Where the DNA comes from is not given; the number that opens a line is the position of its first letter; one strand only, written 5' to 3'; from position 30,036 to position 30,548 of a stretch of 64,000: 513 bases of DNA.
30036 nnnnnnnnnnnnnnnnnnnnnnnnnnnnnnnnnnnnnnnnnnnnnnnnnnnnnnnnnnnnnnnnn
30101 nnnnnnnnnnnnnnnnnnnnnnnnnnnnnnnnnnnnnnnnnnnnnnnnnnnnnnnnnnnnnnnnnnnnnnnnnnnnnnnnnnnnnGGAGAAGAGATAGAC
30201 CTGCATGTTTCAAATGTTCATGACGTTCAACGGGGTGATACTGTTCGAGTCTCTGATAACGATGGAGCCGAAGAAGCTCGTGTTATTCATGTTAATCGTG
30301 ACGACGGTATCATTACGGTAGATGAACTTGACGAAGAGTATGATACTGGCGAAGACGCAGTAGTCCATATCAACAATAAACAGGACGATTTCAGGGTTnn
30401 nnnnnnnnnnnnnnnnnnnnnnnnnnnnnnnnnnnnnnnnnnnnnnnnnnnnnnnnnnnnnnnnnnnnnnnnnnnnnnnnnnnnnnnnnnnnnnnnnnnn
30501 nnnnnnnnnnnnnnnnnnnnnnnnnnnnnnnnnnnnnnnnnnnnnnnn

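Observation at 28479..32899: Both hook-associated proteins carry giant Asp/Glu-rich inserts that share a repeated motif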

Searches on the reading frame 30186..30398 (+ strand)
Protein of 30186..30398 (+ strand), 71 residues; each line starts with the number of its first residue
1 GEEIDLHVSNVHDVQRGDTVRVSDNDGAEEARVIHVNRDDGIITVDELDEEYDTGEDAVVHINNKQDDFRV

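Call 28: predict_structure(alignment_id=A1)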
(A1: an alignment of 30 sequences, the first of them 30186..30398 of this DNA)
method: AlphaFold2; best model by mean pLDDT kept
length: 71 residues; sequences in the alignment: 30
mean_pLDDT: 76.4   pTM: 0.60
mean pLDDT of the five models: 76.4, 76.1, 74.0, 73.5, 70.5
residues with pLDDT >= 90: 6; 70-90: 44; 50-70: 17; < 50: 4
segments of 3 or more residues with pLDDT < 50: none
pLDDT, mean of each block of 10 residues (from residue 1): 80 86 82 90 81 64 55 42
secondary structure, 60 per line:
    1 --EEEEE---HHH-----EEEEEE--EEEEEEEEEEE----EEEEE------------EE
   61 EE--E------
elements in order: E3-7 E19-24 E27-37 E42-46 E59-62

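Call 30: search_protein_representatives(alignment_id=A1)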
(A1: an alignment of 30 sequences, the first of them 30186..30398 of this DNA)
Query: 30 sequences, 68 profile positions. Proteins with E-value up to 0.001 (for the whole library): 269; up to 1e-10: 28; up to 1e-30: 2. The best 150 are listed.
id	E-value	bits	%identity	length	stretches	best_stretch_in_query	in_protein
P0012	3.3e-46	171.2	-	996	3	2-68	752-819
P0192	1.2e-31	124.5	-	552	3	3-61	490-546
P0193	6.0e-26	106.3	-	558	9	8-46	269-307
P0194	5.3e-25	103.2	-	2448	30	9-54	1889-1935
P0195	1.6e-23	98.5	-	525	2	2-68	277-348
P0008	4.5e-23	97.1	-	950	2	1-67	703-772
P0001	3.5e-22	94.2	-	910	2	2-67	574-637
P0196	6.2e-22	93.4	-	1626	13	6-37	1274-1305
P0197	1.3e-20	89.1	-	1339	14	10-47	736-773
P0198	1.9e-20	88.7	-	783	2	1-60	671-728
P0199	9.2e-20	86.5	-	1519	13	10-46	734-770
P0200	1.1e-19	86.2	-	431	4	1-58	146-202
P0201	4.5e-18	81.0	-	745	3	1-63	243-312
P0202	6.9e-18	80.5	-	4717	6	2-58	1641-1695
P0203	1.6e-16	76.1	-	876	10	9-51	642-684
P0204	1.8e-14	69.5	-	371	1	1-68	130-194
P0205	2.9e-14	68.8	-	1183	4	2-60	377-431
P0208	5.8e-13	64.7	-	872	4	3-60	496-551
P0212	4.8e-12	61.7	-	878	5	6-55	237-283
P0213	9.7e-12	60.7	-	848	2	2-60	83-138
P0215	7.0e-11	58.0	-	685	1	2-59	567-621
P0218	2.1e-10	56.5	-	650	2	2-49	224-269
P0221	9.3e-10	54.4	-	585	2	2-54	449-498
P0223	1.8e-09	53.5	-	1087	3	2-47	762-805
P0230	2.1e-08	50.1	-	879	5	2-54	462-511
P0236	3.9e-08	49.2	-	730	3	2-60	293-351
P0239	4.7e-08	49.0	-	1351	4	14-66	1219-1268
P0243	8.1e-08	48.2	-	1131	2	3-64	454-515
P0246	1.5e-07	47.4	-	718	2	1-59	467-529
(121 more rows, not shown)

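Call 31: search_protein_families(library=pfam, proteins=[P0192, P0193, P0195, P0198, P0200, P0201, P0204, P0208, P0213, P0215], max_evalue=0.001)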
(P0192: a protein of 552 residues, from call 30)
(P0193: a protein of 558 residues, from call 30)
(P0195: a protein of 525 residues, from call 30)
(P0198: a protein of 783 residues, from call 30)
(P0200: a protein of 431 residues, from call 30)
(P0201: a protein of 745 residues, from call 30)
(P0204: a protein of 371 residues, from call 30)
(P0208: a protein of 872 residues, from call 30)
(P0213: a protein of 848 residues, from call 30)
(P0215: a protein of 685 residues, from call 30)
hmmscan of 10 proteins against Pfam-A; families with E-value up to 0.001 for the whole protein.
P0192 (552 aa): 1 family
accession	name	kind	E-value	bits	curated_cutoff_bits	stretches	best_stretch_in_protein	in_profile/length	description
PF00669.25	Flagellin_N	-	9.5e-23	81.2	26.6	1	12-141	9-139/139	Bacterial flagellin N-terminal helical region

P0193 (558 aa): 6 families
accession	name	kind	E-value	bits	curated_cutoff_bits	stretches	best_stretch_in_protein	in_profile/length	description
PF14604.12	SH3_9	-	9.3e-12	45.1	30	0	462-495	15-48/49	Variant SH3 domain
PF17092.11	PCB_OB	-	1.4e-11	45.6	27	0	285-354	31-104/111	Penicillin-binding protein OB-like domain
PF02211.21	NHase_beta_C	-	3.3e-11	43.9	27.7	0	328-352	3-27/98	Nitrile hydratase beta subunit, C-terminal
PF22639.1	Gp18_dom_I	-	7.1e-11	42.4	27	0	268-300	11-44/93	Tail sheath protein Gp18-like domain I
PF01416.25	PseudoU_synth_1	-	0.00026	21.9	23.3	0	359-393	31-65/108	tRNA pseudouridine synthase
PF12148.14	TTD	-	0.00063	20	29.1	0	271-369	3-81/155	Tandem tudor domain within UHRF1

P0195 (525 aa): 1 family
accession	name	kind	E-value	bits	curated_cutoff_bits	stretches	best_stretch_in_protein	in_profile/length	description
PF06429.18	Flg_bbr_C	-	2.5e-09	36.9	23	1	483-524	5-46/46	Flagellar basal body rod FlgEFG protein C-terminal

P0198 (783 aa): 0 families

P0200 (431 aa): 1 family
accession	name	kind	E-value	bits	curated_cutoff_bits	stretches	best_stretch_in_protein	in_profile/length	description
PF02211.21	NHase_beta_C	-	6.3e-08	33.4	27.7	0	89-126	8-45/98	Nitrile hydratase beta subunit, C-terminal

P0201 (745 aa): 2 families
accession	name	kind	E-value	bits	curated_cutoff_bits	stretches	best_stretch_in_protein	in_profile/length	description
PF00669.25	Flagellin_N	-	6.9e-17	62.2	26.6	1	11-140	8-138/139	Bacterial flagellin N-terminal helical region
PF00700.27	Flagellin_C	-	3.4e-09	37.3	23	1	666-745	5-86/86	Bacterial flagellin C-terminal helical region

P0204 (371 aa): 1 family
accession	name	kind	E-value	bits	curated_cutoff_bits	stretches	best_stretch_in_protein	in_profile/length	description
PF06429.18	Flg_bbr_C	-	4.5e-11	42.5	23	1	326-370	2-46/46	Flagellar basal body rod FlgEFG protein C-terminal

P0208 (872 aa): 1 family
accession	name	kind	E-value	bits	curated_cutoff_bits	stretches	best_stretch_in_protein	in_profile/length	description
PF24149.1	K1-lyase_Rider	-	2.5e-10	41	27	0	485-517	5-37/89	K1 capsule-specific polysaccharide lyase, Rider domain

P0213 (848 aa): 2 families
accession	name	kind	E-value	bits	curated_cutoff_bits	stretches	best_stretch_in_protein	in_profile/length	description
PF05048.19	NosD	-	3e-07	30.5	23.6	1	469-637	6-155/212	Periplasmic copper-binding protein (NosD)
PF13229.12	Beta_helix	-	1.2e-06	28.7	25.9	1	479-642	2-149/158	Right handed beta helix region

P0215 (685 aa): 0 families

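Call 34: search_protein_families(library=pfam, alignment_id=A1, max_evalue=1)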
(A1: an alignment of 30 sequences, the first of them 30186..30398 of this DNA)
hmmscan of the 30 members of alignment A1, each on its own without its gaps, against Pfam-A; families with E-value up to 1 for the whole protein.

A. member 1, window:30186-30398:+ (71 aa): 3 families
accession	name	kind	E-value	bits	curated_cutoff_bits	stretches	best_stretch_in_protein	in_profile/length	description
PF03180.19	Lipoprotein_9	-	0.0032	17.1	27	1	8-57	88-136/236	NlpA lipoprotein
PF22938.2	Integrase_p58_C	-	0.19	12.3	27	0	20-38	14-32/35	Integrase p58, C-terminal domain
PF00467.35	KOW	-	0.87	10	22.3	0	30-46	16-32/32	KOW motif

B. families by the number of members that match (of 30 scanned): 30 families (the first 25 are shown)
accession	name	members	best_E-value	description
PF00842.27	Ala_racemase_C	3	0.029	Alanine racemase, C-terminal domain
PF10646.14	Germane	2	0.0015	Sporulation and spore germination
PF03180.19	Lipoprotein_9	2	0.0032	NlpA lipoprotein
PF17268.7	DUF5334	2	0.028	Family of unknown function (DUF5334)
PF11604.15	CusF_Ec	2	0.097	Copper binding periplasmic protein CusF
PF07317.18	PilZN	2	0.12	Flagellar regulator YcgR, PilZN domain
PF22938.2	Integrase_p58_C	2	0.19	Integrase p58, C-terminal domain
PF00467.35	KOW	2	0.32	KOW motif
PF22923.1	KIF2A-like_1st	1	0.0016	Kinesin-like protein KIF2A-like, N-terminal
PF24558.1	DUF7604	1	0.009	Domain of unknown function (DUF7604)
PF13066.11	DUF3929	1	0.0094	Protein of unknown function (DUF3929)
PF18346.7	SH3_15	1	0.01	Mind bomb SH3 repeat domain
PF10492.14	Nrf1_activ_bdg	1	0.019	Nrf1 activator activation site binding domain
PF18195.6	GatD_N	1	0.021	GatD N-terminal domain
PF14734.12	DUF4469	1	0.047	Domain of unknown function (DUF4469) with IG-like fold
PF23764.1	Beta-barrel_GLAA-B_II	1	0.12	GLAA-B beta-barrel domain II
PF12195.14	End_beta_barrel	1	0.12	Beta barrel domain of bacteriophage endosialidase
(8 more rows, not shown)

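Call 35: search_protein_families(library=phrogs, alignment_id=A1, max_evalue=0.1)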
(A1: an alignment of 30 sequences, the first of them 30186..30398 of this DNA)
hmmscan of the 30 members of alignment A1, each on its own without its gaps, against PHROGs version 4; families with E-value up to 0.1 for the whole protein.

A. member 1, window:30186-30398:+ (71 aa): 1 family
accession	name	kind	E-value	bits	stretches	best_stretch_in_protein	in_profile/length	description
phrog_17128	-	unknown function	0.019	15.1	1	10-49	121-159/270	-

B. families by the number of members that match (of 30 scanned): 18 families
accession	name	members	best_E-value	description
phrog_4317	-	2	0.0035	-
phrog_23144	-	2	0.0069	-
phrog_16584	-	1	0.003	-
phrog_14242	-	1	0.0076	major head protein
phrog_17584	-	1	0.011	-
phrog_7422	-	1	0.014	-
phrog_17128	-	1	0.019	-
phrog_33358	-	1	0.028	-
phrog_37178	-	1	0.037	-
phrog_8485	-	1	0.038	-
phrog_34695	-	1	0.061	-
phrog_22674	-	1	0.066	-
phrog_8325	-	1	0.068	-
phrog_584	-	1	0.072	major tail protein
phrog_16491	-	1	0.077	-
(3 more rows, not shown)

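Call 50: fold_search(model_id=the predicted structure, library=viral)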
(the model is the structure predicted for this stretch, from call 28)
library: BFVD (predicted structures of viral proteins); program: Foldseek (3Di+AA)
matches with E <= 10: 1208; with E <= 0.001: 0
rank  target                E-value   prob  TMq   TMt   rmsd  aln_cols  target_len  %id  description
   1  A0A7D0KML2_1          3.7e-02  1.00  0.57  0.05   3.4        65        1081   18  (no name in the UniProt tables at hand)
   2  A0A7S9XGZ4            7.4e-02  0.99  0.64  0.09   6.7        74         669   30  Peptidase S74 domain-containing protein [Virus NIOZ-UU159]
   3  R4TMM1                7.4e-02  0.99  0.61  0.06   4.1        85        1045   19  Uncharacterized protein [Haloarcula californiae tailed virus 1]
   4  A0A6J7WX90            7.8e-02  0.99  0.58  0.11   3.1        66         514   23  Uncharacterized protein [uncultured Caudovirales phage]
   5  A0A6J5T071            9.2e-02  0.99  0.62  0.06   5.2        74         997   15  Collagen triple helix repeat (Fragment) [uncultured Caudovirales phage]
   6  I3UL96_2              1.0e-01  0.99  0.66  0.04   4.3        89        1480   13  (no name in the UniProt tables at hand)
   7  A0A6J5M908            1.2e-01  1.00  0.73  0.06   2.6        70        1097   14  Uncharacterized protein [uncultured Caudovirales phage]
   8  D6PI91                1.2e-01  0.99  0.52  0.27   2.1        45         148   13  (no name in the UniProt tables at hand)
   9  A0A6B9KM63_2          1.2e-01  0.99  0.62  0.05   6.0        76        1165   14  Polyprotein [Hordeum vulgare alphaendornavirus]
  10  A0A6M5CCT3            1.5e-01  0.99  0.60  0.04   2.8        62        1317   24  Tail protein [Vibrio phage Vc1]
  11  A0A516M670            1.5e-01  0.99  0.62  0.14   3.7        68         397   16  (no name in the UniProt tables at hand)
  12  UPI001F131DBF         1.5e-01  0.97  0.60  0.07   6.4        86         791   23  (no name look-up for this kind of identifier)
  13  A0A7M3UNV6            1.6e-01  0.99  0.50  0.09   2.3        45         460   16  Peptidase S74 domain-containing protein [Pyramimonas orientalis virus]
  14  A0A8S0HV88            1.6e-01  0.95  0.49  0.15   4.5        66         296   12  (no name in the UniProt tables at hand)
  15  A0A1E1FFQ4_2          1.6e-01  0.93  0.53  0.04   7.0        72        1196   17  Polyprotein [Winged bean alphaendornavirus 1]
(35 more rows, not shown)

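Call 71: search_protein_families(library=pfam, proteins=[P0205, P0212, P0221, P0223, P0236, P0239, P0243, P0246, P0218, P0230], max_evalue=0.0001)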
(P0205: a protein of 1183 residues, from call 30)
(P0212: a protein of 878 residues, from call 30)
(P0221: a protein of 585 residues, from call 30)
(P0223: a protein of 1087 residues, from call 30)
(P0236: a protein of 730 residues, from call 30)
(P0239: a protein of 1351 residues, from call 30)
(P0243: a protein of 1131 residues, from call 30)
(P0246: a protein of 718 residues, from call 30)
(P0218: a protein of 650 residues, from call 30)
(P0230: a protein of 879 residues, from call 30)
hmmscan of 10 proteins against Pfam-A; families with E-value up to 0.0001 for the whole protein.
P0205 (1183 aa): 1 family
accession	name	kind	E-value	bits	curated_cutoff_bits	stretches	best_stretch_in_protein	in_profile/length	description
PF07676.18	PD40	-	4.5e-05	23.7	20.9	0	685-699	15-29/38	WD40-like Beta Propeller Repeat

P0212 (878 aa): 2 families
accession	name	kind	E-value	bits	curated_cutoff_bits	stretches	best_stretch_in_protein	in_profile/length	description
PF04984.19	Phage_sheath_1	-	1.8e-23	83.6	31.4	1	581-759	3-167/168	Phage tail sheath protein subtilisin-like domain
PF17482.7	Phage_sheath_1C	-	4.8e-12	46.3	26.9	1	764-867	4-102/104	Phage tail sheath C-terminal domain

P0221 (585 aa): 0 families

P0223 (1087 aa): 0 families

P0236 (730 aa): 2 families
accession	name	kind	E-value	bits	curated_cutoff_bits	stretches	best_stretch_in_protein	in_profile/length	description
PF04984.19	Phage_sheath_1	-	1.4e-18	67.7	31.4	1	434-609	3-167/168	Phage tail sheath protein subtilisin-like domain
PF17482.7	Phage_sheath_1C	-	5e-10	39.8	26.9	1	617-719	5-102/104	Phage tail sheath C-terminal domain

P0239 (1351 aa): 1 family
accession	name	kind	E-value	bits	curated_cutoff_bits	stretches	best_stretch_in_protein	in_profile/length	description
PF19264.4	DUF5907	-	3.6e-06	27.5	27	1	272-328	18-73/80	Repeat of unknown function (DUF5907)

P0243 (1131 aa): 1 family
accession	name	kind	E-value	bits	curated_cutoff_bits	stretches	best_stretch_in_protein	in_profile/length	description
PF04865.19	Baseplate_J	-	6.6e-10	39.1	21.1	1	881-1050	75-233/255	Baseplate J-like protein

P0246 (718 aa): 0 families

P0218 (650 aa): 2 families
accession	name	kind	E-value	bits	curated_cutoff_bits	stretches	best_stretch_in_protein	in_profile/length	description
PF03781.23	FGE-sulfatase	-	6.3e-39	134.6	23.3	1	442-645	33-254/255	Sulfatase-modifying factor enzyme 1-like domain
PF08308.17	PEGA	-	6.5e-09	36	20.8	0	41-63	3-25/71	PEGA domain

P0230 (879 aa): 2 families
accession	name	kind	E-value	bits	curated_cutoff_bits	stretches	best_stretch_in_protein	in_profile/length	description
PF04984.19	Phage_sheath_1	-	1.5e-22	80.7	31.4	1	616-761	18-167/168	Phage tail sheath protein subtilisin-like domain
PF17482.7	Phage_sheath_1C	-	1.4e-19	70.4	26.9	1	763-868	1-101/104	Phage tail sheath C-terminal domain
